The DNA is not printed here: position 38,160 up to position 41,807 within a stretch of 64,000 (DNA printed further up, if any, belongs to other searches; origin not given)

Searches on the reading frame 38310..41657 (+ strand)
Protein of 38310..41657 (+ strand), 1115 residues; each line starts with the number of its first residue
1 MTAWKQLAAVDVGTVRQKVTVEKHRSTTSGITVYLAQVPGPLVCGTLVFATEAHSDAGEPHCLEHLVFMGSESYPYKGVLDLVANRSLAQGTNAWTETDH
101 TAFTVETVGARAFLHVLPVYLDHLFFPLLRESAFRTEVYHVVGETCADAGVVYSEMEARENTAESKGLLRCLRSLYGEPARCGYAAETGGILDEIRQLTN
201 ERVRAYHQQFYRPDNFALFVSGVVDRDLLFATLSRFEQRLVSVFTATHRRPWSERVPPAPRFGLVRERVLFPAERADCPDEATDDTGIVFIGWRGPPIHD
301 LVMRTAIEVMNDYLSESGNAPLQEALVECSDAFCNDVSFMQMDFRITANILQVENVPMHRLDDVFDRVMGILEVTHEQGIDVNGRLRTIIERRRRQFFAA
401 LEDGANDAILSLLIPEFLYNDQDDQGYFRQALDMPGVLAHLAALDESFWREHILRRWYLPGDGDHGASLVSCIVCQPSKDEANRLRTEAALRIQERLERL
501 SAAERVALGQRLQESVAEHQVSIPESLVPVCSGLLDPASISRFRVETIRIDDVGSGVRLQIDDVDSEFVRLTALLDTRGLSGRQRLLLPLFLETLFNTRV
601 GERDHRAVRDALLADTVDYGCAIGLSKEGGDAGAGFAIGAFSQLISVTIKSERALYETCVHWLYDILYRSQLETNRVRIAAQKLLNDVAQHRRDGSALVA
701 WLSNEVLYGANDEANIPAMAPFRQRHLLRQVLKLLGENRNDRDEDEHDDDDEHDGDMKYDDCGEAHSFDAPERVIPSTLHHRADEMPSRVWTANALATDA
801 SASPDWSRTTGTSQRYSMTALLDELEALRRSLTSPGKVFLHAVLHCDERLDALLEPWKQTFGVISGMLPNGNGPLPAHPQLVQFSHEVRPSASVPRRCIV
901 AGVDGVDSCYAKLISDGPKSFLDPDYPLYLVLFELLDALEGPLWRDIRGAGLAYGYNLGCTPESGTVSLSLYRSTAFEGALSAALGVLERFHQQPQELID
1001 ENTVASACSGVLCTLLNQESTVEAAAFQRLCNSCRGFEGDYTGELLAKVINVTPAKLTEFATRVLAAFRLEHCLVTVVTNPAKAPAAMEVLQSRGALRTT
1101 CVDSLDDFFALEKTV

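Call 17: search_protein_families(library=pfam, proteins=[window:38310-41657:+], max_evalue=0.001)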
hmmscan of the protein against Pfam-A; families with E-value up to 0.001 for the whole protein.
window:38310-41657:+ (1115 aa): 2 families
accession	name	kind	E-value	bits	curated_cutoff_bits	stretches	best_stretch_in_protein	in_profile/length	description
PF05193.26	Peptidase_M16_C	-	3e-15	57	23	1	198-342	2-131/181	Peptidase M16 inactive domain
PF00675.25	Peptidase_M16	-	3.8e-06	27.3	22.3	1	53-141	27-112/149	Insulinase (Peptidase family M16)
